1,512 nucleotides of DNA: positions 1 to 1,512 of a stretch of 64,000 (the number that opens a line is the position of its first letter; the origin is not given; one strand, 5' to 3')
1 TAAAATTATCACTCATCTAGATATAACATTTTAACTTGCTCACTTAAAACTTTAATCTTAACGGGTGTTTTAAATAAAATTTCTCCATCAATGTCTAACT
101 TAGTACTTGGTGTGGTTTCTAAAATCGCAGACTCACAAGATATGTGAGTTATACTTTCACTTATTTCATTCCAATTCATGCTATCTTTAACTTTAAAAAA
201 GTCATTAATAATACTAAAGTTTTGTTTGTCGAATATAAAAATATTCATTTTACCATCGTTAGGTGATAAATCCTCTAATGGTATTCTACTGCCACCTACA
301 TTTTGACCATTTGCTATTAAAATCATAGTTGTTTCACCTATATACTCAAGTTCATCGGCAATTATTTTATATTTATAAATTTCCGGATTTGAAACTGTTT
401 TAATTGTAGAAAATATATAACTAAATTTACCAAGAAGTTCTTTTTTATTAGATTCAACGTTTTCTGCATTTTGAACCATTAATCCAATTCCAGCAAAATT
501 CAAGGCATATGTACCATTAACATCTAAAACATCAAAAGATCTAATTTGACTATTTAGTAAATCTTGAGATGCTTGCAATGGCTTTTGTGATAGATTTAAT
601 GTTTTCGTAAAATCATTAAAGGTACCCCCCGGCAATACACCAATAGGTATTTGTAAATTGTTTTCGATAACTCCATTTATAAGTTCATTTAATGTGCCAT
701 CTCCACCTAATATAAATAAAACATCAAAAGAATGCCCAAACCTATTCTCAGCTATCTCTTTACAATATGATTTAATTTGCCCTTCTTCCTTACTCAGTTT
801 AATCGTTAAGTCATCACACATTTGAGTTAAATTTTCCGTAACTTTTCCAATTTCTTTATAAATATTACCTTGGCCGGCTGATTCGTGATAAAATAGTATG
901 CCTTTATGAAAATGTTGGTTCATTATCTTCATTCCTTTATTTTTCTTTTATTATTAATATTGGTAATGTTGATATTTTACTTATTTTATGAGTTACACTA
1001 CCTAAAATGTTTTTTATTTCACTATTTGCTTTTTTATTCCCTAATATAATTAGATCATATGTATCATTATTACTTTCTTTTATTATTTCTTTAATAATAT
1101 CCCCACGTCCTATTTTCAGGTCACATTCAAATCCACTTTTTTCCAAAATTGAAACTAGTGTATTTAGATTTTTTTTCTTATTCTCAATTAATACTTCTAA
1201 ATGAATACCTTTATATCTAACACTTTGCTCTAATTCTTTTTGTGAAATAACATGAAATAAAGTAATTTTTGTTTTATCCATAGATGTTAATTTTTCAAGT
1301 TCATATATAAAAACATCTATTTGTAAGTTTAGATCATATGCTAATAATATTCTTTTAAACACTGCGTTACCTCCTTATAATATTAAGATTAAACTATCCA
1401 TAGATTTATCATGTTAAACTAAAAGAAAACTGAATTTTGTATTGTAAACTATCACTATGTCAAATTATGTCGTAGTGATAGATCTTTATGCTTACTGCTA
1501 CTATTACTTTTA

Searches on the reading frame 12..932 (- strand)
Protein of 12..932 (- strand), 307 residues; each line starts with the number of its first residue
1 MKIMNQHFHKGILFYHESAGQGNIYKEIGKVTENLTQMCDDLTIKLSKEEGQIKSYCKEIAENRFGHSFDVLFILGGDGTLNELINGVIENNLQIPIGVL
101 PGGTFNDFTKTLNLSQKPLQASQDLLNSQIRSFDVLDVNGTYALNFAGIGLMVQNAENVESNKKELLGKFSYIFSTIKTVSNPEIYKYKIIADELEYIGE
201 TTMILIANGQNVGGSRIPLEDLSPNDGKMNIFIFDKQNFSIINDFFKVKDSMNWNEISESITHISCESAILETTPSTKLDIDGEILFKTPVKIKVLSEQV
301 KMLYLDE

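Call 64: find_encoding_contigs(protein=window:12-932:-, flank=10000, max_places=8)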
Protein window:12-932:- (307 aa): no gene with exactly this product is on record in the collection.

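Call 65: find_encoding_contigs(protein=window:12-923:-, flank=10000, max_places=8)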
Protein window:12-923:- (304 aa): 1 contig read that carries it; 1 place shown.
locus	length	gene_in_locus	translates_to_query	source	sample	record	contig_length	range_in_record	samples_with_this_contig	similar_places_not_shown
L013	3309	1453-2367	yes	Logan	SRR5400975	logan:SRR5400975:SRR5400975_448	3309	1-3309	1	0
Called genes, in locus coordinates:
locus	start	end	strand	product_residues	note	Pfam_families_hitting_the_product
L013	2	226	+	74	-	?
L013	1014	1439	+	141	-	PF00582:Usp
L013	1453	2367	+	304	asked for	PF00781:DAGK_cat, PF19279:YegS_C (weak)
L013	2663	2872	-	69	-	-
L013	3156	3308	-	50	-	?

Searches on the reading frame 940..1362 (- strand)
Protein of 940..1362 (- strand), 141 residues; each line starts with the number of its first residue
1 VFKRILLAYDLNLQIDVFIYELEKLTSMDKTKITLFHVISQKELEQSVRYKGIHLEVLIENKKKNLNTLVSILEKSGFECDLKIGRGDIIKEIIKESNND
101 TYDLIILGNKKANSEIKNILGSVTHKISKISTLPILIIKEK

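Call 83: find_encoding_contigs(protein=window:940-1362:-, flank=10000, max_places=10)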
Protein window:940-1362:- (141 aa): 3 contigs read that carry it; 3 places shown.
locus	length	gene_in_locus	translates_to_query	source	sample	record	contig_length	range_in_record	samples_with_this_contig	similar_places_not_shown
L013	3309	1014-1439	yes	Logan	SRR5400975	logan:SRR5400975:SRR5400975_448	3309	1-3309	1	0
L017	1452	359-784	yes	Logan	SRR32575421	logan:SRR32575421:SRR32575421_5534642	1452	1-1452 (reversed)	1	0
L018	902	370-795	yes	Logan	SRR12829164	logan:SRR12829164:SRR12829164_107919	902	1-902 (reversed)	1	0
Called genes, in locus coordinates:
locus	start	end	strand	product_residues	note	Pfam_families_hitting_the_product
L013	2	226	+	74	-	?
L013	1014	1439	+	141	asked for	PF00582:Usp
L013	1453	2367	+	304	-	PF00781:DAGK_cat, PF19279:YegS_C (weak)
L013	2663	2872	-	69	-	-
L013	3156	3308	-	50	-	?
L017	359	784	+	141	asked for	PF00582:Usp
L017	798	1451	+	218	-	?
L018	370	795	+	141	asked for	PF00582:Usp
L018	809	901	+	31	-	?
